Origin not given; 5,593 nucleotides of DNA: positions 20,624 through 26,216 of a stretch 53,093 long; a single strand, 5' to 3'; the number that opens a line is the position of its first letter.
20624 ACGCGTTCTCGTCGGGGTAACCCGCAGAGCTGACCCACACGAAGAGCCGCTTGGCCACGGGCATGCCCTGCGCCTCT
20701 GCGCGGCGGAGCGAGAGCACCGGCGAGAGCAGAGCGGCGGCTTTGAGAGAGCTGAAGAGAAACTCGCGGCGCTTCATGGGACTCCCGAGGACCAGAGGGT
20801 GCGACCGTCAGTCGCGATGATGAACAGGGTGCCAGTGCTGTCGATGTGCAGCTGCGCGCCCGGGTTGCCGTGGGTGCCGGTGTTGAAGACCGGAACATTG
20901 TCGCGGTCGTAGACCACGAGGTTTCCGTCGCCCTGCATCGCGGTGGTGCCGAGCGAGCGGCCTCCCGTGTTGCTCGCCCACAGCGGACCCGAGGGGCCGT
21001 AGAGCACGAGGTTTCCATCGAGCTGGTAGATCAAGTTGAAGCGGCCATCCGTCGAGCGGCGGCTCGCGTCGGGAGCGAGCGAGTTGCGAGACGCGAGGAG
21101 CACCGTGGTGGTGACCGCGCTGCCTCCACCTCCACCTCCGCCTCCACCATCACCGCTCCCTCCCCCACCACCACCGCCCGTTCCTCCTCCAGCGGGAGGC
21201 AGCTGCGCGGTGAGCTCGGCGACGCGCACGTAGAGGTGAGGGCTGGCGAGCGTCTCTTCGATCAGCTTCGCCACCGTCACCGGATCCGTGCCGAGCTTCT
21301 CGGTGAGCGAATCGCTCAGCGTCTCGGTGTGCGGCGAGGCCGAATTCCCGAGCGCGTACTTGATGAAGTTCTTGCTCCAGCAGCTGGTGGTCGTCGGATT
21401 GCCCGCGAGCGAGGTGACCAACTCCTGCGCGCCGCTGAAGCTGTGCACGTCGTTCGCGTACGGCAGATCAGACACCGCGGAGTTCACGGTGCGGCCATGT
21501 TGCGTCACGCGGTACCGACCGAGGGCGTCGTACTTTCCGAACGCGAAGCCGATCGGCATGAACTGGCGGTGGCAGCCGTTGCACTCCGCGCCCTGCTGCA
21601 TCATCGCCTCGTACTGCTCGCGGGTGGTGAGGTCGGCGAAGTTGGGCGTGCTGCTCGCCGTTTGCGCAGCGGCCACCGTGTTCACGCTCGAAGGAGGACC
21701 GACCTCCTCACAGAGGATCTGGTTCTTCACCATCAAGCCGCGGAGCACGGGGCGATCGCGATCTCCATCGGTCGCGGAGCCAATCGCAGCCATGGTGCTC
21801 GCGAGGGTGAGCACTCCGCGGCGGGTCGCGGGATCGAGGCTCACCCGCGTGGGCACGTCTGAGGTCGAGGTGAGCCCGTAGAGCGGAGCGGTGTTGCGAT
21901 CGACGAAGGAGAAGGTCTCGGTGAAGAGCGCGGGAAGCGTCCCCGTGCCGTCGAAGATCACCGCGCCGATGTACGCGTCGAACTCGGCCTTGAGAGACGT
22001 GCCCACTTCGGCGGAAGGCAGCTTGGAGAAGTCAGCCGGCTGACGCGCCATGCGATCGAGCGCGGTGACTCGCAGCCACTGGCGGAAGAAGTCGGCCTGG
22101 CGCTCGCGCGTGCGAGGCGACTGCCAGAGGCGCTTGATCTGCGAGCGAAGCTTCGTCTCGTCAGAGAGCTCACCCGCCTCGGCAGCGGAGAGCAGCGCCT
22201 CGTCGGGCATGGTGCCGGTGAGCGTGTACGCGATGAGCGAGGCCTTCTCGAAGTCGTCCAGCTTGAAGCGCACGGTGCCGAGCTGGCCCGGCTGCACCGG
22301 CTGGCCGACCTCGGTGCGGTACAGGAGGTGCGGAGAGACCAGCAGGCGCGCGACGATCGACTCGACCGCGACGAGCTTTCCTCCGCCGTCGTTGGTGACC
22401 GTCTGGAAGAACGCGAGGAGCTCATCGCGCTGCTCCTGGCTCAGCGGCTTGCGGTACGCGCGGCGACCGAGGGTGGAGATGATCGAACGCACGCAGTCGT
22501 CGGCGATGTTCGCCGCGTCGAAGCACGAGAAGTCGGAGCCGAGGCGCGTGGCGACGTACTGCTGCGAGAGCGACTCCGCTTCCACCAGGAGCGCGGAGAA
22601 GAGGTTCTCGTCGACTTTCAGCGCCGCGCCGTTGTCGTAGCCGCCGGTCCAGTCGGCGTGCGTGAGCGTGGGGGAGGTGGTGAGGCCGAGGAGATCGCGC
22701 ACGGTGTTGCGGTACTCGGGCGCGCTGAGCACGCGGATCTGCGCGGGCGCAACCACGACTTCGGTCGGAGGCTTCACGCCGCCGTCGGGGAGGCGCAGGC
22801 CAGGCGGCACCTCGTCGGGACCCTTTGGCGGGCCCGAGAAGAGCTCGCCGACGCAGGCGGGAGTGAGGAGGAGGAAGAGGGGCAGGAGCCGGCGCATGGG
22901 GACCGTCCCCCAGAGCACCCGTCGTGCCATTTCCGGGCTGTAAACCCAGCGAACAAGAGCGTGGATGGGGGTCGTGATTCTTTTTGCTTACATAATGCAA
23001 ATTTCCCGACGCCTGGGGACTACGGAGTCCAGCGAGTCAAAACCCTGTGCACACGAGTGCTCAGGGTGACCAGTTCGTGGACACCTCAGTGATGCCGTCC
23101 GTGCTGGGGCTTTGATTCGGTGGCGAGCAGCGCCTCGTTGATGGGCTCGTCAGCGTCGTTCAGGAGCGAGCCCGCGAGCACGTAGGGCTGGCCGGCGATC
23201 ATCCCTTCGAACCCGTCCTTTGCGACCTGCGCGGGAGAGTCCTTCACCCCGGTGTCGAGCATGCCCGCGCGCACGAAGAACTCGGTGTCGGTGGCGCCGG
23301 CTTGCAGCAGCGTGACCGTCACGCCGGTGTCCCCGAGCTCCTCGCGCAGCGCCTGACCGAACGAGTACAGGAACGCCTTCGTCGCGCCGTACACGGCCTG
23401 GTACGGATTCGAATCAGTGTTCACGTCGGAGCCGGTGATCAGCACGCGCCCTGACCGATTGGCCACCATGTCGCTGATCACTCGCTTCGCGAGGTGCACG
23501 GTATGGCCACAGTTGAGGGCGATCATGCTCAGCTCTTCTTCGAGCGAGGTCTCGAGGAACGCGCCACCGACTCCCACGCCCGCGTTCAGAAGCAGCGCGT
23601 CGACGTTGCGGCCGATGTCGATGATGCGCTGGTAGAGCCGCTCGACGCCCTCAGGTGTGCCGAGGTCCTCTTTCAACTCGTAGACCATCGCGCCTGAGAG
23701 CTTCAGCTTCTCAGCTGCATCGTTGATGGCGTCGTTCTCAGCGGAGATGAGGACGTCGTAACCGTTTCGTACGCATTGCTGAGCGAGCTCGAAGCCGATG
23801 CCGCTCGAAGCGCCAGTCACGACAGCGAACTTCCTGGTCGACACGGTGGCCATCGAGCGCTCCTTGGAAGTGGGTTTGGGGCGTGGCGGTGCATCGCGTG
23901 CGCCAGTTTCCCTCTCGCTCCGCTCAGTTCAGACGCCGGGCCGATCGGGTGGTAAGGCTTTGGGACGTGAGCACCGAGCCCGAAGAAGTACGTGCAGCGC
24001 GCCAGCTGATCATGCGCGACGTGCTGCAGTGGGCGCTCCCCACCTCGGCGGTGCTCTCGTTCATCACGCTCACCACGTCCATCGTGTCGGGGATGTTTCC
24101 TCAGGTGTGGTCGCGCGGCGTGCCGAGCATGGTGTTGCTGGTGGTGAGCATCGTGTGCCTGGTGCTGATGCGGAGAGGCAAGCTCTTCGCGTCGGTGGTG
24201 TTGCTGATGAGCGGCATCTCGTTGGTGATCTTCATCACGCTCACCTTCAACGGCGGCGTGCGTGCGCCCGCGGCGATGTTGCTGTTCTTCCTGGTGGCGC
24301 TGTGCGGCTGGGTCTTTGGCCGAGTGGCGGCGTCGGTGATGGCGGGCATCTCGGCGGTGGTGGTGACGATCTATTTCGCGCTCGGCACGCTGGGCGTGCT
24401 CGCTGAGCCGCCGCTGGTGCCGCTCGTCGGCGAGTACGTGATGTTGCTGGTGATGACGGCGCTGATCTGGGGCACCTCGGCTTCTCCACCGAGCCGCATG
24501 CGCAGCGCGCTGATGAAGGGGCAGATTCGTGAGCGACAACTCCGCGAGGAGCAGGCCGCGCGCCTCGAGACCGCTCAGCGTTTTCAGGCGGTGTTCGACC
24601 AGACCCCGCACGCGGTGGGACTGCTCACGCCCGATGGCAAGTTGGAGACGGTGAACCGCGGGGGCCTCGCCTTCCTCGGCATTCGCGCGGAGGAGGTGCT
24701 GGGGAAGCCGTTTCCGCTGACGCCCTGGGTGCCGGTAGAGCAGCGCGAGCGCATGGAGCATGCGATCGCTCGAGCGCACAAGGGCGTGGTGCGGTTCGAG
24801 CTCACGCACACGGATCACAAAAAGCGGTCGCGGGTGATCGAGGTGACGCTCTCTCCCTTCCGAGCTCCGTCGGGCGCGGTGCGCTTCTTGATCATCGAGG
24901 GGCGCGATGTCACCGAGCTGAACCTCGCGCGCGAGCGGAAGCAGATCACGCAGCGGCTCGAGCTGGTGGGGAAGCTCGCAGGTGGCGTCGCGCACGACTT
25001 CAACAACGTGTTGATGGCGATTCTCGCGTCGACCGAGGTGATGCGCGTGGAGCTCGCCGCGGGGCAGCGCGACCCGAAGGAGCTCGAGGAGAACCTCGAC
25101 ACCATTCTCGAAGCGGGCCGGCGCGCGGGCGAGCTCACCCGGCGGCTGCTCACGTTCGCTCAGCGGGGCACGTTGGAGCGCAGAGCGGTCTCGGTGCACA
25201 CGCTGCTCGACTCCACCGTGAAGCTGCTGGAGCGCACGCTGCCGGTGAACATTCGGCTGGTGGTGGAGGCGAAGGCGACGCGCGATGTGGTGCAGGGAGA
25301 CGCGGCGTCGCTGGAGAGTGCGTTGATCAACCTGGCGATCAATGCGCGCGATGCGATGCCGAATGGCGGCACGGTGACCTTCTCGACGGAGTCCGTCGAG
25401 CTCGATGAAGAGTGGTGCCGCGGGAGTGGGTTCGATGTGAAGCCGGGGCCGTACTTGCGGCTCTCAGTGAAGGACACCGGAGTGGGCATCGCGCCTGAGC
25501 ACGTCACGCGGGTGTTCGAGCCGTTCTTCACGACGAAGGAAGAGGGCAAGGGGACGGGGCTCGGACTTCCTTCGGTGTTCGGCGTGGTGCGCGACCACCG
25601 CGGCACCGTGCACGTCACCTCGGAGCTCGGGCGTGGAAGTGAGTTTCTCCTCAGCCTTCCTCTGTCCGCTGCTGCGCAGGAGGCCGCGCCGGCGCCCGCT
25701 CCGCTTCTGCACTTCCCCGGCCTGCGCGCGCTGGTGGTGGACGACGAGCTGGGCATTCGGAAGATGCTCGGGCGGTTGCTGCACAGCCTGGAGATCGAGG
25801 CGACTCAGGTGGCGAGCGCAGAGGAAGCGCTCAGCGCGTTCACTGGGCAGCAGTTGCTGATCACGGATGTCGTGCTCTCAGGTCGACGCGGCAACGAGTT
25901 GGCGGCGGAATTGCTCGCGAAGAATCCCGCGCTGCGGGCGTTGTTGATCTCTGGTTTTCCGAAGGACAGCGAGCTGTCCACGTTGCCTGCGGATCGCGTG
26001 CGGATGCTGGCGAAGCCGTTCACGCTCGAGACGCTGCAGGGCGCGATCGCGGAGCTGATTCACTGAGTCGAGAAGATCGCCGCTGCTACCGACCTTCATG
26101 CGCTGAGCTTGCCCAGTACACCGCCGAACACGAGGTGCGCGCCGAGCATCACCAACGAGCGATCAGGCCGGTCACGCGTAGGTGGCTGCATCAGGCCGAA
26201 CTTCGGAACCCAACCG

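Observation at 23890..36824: Cluster of near-consensus sigma54 (-24/-12) promoters in front of stress-type genes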

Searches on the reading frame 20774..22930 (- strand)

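Call 13: search_protein_families(library=pfam, proteins=[window:20774-22930:-], max_evalue=0.0001)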
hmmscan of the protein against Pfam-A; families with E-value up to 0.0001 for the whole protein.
window:20774-22930:- (718 aa): 5 families
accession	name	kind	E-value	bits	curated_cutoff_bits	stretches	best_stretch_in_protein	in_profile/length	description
PF07631.16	PSD4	-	1.9e-28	100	23.3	1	224-353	1-128/128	Protein of unknown function (DUF1592)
PF07627.16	PSCyt3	-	2.7e-20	72.9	27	1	370-476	1-97/98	Protein of unknown function (DUF1588)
PF07637.16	PSD5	-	1.9e-15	57.4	34.2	1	146-207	1-62/62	Protein of unknown function (DUF1595)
PF07626.16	PSD3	-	1.6e-08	35.3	23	1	67-126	2-64/65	Protein of unknown function (DUF1587)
PF07624.16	PSD2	-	5.4e-05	23.3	25.8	0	496-564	3-72/74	Protein of unknown function (DUF1585)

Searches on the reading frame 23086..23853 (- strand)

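Call 7: search_protein_families(library=pfam, proteins=[window:23086-23853:-], max_evalue=0.001)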
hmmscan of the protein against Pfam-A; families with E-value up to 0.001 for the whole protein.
window:23086-23853:- (255 aa): 3 families
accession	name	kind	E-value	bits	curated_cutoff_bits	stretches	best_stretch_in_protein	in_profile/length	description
PF00106.31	adh_short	-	2.8e-37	128.5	26.6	1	8-193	1-187/195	short chain dehydrogenase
PF13561.12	adh_short_C2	-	5.4e-25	88.8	27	1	14-192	1-180/236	Enoyl-(Acyl carrier protein) reductase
PF08659.16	KR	-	4.5e-07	30.4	22.6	1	11-181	4-174/180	KR domain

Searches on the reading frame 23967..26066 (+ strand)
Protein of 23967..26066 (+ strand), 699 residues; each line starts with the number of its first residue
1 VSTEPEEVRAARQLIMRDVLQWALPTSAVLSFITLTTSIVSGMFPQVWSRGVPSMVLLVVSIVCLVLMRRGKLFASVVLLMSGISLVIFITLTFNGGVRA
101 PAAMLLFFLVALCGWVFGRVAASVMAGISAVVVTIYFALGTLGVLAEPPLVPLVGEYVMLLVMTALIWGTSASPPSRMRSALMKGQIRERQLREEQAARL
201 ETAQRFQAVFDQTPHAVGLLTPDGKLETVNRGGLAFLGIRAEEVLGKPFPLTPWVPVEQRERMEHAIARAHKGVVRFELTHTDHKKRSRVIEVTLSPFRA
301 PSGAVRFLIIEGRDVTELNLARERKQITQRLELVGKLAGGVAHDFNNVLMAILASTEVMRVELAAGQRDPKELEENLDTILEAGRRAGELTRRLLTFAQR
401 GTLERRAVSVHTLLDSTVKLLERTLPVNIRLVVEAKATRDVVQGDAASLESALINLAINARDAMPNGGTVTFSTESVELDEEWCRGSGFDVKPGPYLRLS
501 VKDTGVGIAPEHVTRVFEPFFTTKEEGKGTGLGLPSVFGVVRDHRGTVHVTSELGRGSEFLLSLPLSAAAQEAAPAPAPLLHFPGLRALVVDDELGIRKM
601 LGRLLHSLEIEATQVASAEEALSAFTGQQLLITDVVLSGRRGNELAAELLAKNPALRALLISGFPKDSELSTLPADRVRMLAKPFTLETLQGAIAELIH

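Call 7: search_protein_families(library=pfam, proteins=[window:23967-26066:+], max_evalue=0.001)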
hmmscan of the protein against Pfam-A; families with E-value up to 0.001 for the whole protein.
window:23967-26066:+ (699 aa): 6 families
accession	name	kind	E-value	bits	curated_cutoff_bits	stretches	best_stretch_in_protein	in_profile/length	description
PF02518.31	HATPase_c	-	1e-19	71.5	26.4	1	444-567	1-110/111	Histidine kinase-, DNA gyrase B-, and HSP90-like ATPase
PF08448.16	PAS_4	-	2.2e-17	63.7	23.1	1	210-318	1-108/110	PAS fold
PF00072.30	Response_reg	-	7.1e-10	39.5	30.2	1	589-694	2-110/111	Response regulator receiver domain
PF13426.13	PAS_9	-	2e-09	38.1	27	1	215-317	2-103/103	PAS domain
PF00512.31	HisKA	-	2.8e-08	34.1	26.9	1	335-400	3-63/66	His Kinase A (phospho-acceptor) domain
PF00989.32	PAS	-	2.2e-05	24.9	22.6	1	205-315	2-113/113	PAS fold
